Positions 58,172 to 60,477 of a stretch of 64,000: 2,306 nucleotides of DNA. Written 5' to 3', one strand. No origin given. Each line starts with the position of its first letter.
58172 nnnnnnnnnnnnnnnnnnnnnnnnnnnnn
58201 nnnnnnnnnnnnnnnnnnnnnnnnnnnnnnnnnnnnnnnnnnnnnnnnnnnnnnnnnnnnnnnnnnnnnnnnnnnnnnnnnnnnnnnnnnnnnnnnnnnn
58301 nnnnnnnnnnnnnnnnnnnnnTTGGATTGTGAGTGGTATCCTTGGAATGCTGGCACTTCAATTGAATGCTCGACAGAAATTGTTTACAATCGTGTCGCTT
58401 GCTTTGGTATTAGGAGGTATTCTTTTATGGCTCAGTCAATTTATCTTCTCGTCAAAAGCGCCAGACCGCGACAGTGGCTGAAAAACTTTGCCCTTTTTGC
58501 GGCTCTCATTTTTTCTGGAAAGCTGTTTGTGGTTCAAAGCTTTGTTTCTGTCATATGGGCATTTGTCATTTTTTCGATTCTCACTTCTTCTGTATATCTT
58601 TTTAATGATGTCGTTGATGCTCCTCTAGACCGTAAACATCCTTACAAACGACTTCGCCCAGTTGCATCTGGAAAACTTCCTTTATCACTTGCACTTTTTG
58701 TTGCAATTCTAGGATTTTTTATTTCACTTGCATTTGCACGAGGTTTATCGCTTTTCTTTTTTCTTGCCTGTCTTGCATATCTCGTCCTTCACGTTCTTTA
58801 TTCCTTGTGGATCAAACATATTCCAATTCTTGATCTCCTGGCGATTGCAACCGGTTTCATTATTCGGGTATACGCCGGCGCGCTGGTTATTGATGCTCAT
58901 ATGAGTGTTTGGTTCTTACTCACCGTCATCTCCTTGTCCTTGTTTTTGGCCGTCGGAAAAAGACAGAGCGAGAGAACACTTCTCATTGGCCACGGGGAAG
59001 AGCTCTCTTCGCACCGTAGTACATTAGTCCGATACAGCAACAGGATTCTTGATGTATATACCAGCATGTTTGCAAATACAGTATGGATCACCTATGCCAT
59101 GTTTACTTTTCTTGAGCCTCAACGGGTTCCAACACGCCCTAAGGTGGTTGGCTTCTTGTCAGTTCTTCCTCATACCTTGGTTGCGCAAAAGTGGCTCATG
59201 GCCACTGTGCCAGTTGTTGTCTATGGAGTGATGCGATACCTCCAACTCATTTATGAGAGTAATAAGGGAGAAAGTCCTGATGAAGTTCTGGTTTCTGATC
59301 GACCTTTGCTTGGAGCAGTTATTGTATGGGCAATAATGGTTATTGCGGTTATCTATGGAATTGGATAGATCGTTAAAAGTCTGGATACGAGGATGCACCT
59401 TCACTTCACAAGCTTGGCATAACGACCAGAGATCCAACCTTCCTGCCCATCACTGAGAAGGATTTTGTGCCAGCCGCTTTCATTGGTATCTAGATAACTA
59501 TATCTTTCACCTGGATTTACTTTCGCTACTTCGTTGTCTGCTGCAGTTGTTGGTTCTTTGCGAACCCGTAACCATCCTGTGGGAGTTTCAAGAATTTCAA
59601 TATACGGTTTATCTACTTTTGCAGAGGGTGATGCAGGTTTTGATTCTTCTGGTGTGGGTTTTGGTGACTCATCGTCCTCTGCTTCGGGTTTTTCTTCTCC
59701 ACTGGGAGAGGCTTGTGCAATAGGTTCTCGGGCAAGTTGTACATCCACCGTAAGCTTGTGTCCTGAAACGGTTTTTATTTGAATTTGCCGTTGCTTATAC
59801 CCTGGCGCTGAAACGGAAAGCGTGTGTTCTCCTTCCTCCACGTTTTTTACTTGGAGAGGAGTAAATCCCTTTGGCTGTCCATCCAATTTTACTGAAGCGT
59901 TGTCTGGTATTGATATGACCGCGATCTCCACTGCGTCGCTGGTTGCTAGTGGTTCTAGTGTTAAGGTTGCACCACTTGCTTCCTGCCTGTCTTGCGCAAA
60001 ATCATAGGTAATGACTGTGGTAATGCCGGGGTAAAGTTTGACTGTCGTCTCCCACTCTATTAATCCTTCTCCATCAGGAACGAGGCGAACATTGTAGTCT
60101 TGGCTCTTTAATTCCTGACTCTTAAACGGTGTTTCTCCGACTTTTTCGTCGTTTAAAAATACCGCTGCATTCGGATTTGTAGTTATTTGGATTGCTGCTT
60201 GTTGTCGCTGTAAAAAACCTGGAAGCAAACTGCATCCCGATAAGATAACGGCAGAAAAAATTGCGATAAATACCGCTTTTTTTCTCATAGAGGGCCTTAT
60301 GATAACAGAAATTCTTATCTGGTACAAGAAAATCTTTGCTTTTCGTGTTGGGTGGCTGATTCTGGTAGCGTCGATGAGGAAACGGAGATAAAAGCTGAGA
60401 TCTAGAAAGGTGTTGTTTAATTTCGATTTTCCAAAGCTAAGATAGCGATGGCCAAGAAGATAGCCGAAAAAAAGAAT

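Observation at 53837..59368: Lipid-linked sugar donor module: QxxRW GT2 + ArnT/PMT-like GT-C + MraY/WecA-type transferase + UbiA-family DPPR-synthase-like enzyme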

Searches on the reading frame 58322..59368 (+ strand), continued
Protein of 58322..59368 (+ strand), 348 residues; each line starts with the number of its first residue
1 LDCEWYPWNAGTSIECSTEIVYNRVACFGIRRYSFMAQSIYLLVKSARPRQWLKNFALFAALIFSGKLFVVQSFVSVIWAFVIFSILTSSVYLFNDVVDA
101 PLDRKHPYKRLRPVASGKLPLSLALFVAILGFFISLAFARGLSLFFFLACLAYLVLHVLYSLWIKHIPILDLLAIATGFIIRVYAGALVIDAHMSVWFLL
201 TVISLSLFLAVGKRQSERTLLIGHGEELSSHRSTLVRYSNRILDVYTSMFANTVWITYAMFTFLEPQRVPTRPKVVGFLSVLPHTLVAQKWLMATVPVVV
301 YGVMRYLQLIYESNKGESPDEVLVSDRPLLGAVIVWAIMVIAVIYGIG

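Call 23: find_related_loci(query=A1, collection=genome_contigs, flank=10000)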
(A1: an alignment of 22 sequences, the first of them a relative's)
Query A1 (313 aa) in genome_contigs; peptide patterns used: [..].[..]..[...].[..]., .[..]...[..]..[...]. (x = any residue, [..] = any of these).
585 stretches matched a pattern; 548 encode a relative of the query (tblastn E <= 1e-3); the best 80 are kept; 80 distinct loci.
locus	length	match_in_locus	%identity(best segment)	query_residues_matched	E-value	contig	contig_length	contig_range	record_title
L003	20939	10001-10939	73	1-313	1e-156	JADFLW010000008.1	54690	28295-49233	MAG: Patescibacteria group bacterium isolate B55T1B8 B55T1B8_NODE767, whole genome shotgun sequence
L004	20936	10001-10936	77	1-313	6e-154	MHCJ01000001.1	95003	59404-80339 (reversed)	MAG: Candidatus Chisholmbacteria bacterium RIFCSPHIGHO2_01_FULL_52_32 rifcsphigho2_01_scaffold_267, whole genome shotgun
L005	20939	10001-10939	73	1-313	4e-146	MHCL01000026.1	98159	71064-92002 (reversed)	MAG: Candidatus Chisholmbacteria bacterium RIFCSPLOWO2_01_FULL_49_14 rifcsplowo2_01_scaffold_874, whole genome shotgun s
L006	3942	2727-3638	62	8-311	7e-132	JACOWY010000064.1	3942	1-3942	MAG: Candidatus Chisholmbacteria bacterium isolate NC_groundwater_139_Ag_S-0.1um_49_11 S4_GD2017_2_S1_scaffold_45190, wh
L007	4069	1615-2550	58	1-313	1e-123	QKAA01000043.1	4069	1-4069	MAG: bacterium isolate SZUA-360 scaffold_118705, whole genome shotgun sequence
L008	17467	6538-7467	57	1-311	2e-118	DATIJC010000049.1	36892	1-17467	MAG TPA_asm: Patescibacteria group bacterium isolate SMAG_U15681 k141_523867, whole genome shotgun sequence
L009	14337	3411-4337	59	1-310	6e-118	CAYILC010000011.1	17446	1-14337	MAG TPA_asm: uncultured Pseudomonadales bacterium isolate ERP119705_co23_558 genome assembly, contig: NODE_3009_length_1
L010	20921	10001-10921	56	1-310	9e-117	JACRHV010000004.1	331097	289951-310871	MAG: Candidatus Paceibacterota bacterium isolate NC_groundwater_1786_Pr3_B-0.1um_43_18 SR-2_scaffold_141_1480133, whole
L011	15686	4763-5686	56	1-313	1e-116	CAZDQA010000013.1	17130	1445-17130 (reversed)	MAG TPA_asm: uncultured Pseudomonadales bacterium isolate binchicken_co220_119 genome assembly, contig: NODE_2074_length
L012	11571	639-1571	57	1-313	2e-116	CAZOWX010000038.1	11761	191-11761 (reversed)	MAG TPA_asm: uncultured Pseudomonadales bacterium isolate SRP286056_co2_574 genome assembly, contig: NODE_9038_length_11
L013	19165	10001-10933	57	1-313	5e-116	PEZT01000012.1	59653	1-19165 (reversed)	MAG: Candidatus Beckwithbacteria bacterium CG10_big_fil_rev_8_21_14_0_10_34_10 CG10_8_21_14_0.10_scaffold_272_c, whole g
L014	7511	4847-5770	57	1-313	3e-116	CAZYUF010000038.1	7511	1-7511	MAG TPA_asm: uncultured Pseudomonadales bacterium isolate SRP118108_co4_340 genome assembly, contig: NODE_10674_length_7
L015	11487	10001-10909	56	8-313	1e-115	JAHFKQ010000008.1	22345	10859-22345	MAG: Candidatus Collierbacteria bacterium isolate nzgw413 NODE_2116_length_22346_cov_3.979888, whole genome shotgun sequ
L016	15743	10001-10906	57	8-310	1e-115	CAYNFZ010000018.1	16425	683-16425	MAG TPA_asm: uncultured Pseudomonadales bacterium isolate SRP214966_co4_92 genome assembly, contig: NODE_3156_length_164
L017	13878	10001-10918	57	3-312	1e-115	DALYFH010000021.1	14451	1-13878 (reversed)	MAG TPA_asm: Candidatus Woesebacteria bacterium isolate CTOTU14276 NODE_886_length_14451_cov_4.624340, whole genome shot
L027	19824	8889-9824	59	1-313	9e-114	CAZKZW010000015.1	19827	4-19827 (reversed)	MAG TPA_asm: uncultured Pseudomonadales bacterium isolate SRP192927_co3_66 genome assembly, contig: NODE_5817_length_198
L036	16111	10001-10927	55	2-310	1e-112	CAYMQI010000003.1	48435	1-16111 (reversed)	MAG TPA_asm: uncultured Pseudomonadales bacterium isolate SRP050083_co2_357 genome assembly, contig: NODE_351_length_484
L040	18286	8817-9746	55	1-313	1e-111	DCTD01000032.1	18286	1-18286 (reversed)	MAG TPA_asm: Patescibacteria group bacterium UBA1449 UBA1449_contig_71169, whole genome shotgun sequence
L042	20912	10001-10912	57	5-310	3e-111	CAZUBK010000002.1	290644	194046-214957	MAG TPA_asm: uncultured Pseudomonadales bacterium isolate binchicken_co227_1206 genome assembly, contig: NODE_55_length_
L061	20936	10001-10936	60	1-313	3e-109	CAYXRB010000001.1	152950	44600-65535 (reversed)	MAG TPA_asm: uncultured Pseudomonadales bacterium isolate SRP239243_co2_211 genome assembly, contig: NODE_64_length_1529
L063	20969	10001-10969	54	4-310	1e-108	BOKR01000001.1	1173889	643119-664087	MAG: Patescibacteria group bacterium BroJett025 DNA, sequence1, whole genome shotgun sequence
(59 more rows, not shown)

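Call 56: search_protein_families(library=pfam, proteins=[L016:5608-6909:+, L036:5110-6864:+, L027:6311-7495:+, L040:5834-7315:-, L063:6465-7970:-, L042:5177-6484:+, L061:2628-4253:-], max_evalue=0.001)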
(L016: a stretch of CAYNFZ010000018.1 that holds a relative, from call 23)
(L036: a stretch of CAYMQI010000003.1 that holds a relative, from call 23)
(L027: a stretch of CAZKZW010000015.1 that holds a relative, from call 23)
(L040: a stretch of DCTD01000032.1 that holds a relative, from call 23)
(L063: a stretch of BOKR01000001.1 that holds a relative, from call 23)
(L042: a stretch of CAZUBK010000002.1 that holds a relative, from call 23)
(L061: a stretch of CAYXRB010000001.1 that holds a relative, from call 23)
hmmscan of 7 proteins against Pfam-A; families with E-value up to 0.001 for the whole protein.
L016:5608-6909:+ (433 aa): 2 families
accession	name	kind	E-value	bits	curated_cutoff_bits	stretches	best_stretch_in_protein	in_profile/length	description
PF13231.12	PMT_2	-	1.3e-09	38.9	26.1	1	40-193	2-154/160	Dolichyl-phosphate-mannose-protein mannosyltransferase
PF02366.24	PMT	-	1.9e-05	24.8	22.7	1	7-167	34-195/245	Dolichyl-phosphate-mannose-protein mannosyltransferase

L036:5110-6864:+ (584 aa): 4 families
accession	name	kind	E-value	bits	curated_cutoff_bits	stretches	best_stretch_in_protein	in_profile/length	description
PF01380.27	SIS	-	1.8e-38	131.7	25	2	442-529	2-88/131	SIS domain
PF13522.11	GATase_6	-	8.9e-17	61.8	27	1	62-186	11-129/130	Glutamine amidotransferase domain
PF13537.11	GATase_7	-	3.5e-13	50.1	25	1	80-191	12-121/123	Glutamine amidotransferase domain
PF06977.17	SdiA-regulated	-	0.00035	20.3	21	1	155-223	28-96/249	SdiA-regulated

L027:6311-7495:+ (394 aa): 1 family
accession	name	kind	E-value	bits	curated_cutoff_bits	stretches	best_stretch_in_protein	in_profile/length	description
PF01757.29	Acyl_transf_3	-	1.8e-22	80.3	31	1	7-353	2-322/326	Acyltransferase domain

L040:5834-7315:- (493 aa): 0 families

L063:6465-7970:- (501 aa): 1 family
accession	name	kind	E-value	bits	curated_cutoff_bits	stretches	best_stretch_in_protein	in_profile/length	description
PF13231.12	PMT_2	-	4e-07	30.8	26.1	1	58-231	2-158/160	Dolichyl-phosphate-mannose-protein mannosyltransferase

L042:5177-6484:+ (435 aa): 0 families

L061:2628-4253:- (541 aa): 0 families

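Call 66: search_protein_families(library=ncbifam, proteins=[window:58427-59368:+], max_evalue=0.001)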
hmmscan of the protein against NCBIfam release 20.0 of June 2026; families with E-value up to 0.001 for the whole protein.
window:58427-59368:+ (313 aa): 12 families
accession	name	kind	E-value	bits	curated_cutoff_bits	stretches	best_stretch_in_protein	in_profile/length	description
NF008977.0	PRK12324.1-2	equivalog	4e-60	203.7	234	1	5-310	2-288/297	decaprenyl-phosphate phosphoribosyltransferase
NF008978.0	PRK12324.1-4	equivalog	1.2e-59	201.9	207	1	8-310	35-320/322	decaprenyl-phosphate phosphoribosyltransferase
NF006088.0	PRK08238.1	equivalog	1.9e-43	148.9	351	1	4-198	191-385/482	UbiA family prenyltransferase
NF008976.0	PRK12324.1-1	equivalog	1.1e-37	130.1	474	1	8-307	21-301/306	decaprenyl-phosphate phosphoribosyltransferase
NF009523.0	PRK12884.1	equivalog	3.6e-13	49.3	269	1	37-171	35-166/279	prenyltransferase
TIGR01473.1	cyoE_ctaB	equivalog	1.3e-07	31.7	210.3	1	21-133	17-130/281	heme o synthase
NF035940.1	prenyl_rel_EboC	equivalog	4.3e-07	29.6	250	1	36-176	35-173/292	UbiA-like protein EboC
TIGR01475.1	ubiA_other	subfamily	2.8e-05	23.7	180.8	1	22-173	14-170/282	UbiA-like polyprenyltransferase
NF009521.0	PRK12882.1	equivalog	6e-05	22.4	296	1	36-160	35-158/280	geranylgeranylglycerol-phosphate geranylgeranyltransferase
NF009522.0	PRK12883.1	equivalog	6.4e-05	22.6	353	1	42-155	39-150/279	geranylgeranylglycerol-phosphate geranylgeranyltransferase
TIGR01474.1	ubiA_proteo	equivalog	0.00035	20.2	275.45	1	36-163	36-165/282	4-hydroxybenzoate octaprenyltransferase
NF009516.0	PRK12875.1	equivalog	0.0009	18.4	205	0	5-139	17-156/292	prenyltransferase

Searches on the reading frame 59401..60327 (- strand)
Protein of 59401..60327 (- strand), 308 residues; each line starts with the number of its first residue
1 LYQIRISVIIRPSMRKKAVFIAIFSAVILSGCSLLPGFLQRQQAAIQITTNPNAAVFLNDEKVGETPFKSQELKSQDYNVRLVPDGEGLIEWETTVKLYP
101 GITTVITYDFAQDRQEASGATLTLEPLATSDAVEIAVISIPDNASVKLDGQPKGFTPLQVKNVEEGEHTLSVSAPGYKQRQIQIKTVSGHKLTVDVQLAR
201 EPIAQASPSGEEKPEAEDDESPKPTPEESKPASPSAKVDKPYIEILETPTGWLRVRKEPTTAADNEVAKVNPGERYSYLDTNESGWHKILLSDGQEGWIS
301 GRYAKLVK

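Call 4: search_protein_families(library=pfam, proteins=[window:59401-60327:-], max_evalue=0.01)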
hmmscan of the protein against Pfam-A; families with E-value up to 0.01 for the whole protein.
window:59401-60327:- (308 aa): 5 families
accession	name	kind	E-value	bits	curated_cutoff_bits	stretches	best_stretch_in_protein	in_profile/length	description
PF08308.17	PEGA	-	1.4e-23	83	20.8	2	134-200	3-69/71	PEGA domain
PF08239.17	SH3_3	-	1.4e-07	32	27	1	253-303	3-52/54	Bacterial SH3 domain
PF13620.12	CarboxypepD_reg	-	0.00036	21.3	32.3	1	160-198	42-81/82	Carboxypeptidase regulatory-like domain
PF13715.12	CarbopepD_reg_2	-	0.00057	20.3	32.2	1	160-201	38-79/88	CarboxypepD_reg-like domain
PF22820.2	TcaA_3rd_4th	-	0.0017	18.7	27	0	45-73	4-33/73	TcaA protein 3rd/4th domain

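Call 5: search_protein_families(library=ncbifam, proteins=[window:59401-60327:-], max_evalue=0.01)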
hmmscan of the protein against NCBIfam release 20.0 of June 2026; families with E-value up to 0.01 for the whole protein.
window:59401-60327:- (308 aa): 5 families
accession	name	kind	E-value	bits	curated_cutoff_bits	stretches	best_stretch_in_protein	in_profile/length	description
NF047815.1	LIC10124_lipo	equivalog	2.3e-05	23.2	650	1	96-192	167-257/516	LIC10124 family lipoprotein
TIGR04211.1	SH3_and_anchor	equivalog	8.1e-05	22.3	65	1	267-303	21-57/198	TIGR04211 family SH3 domain-containing protein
NF052345.1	S_layer_anammox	exception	0.00082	16.8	1400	1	128-213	1323-1406/1596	Kustd1514 family S-layer glycoprotein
NF040677.1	wall_bind_EntC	exception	0.00092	18.1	770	1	250-305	30-83/422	cell wall-binding protein EntC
NF010495.0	PRK13914.1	equivalog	0.0053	15.8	647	1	251-304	87-139/481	invasion associated endopeptidase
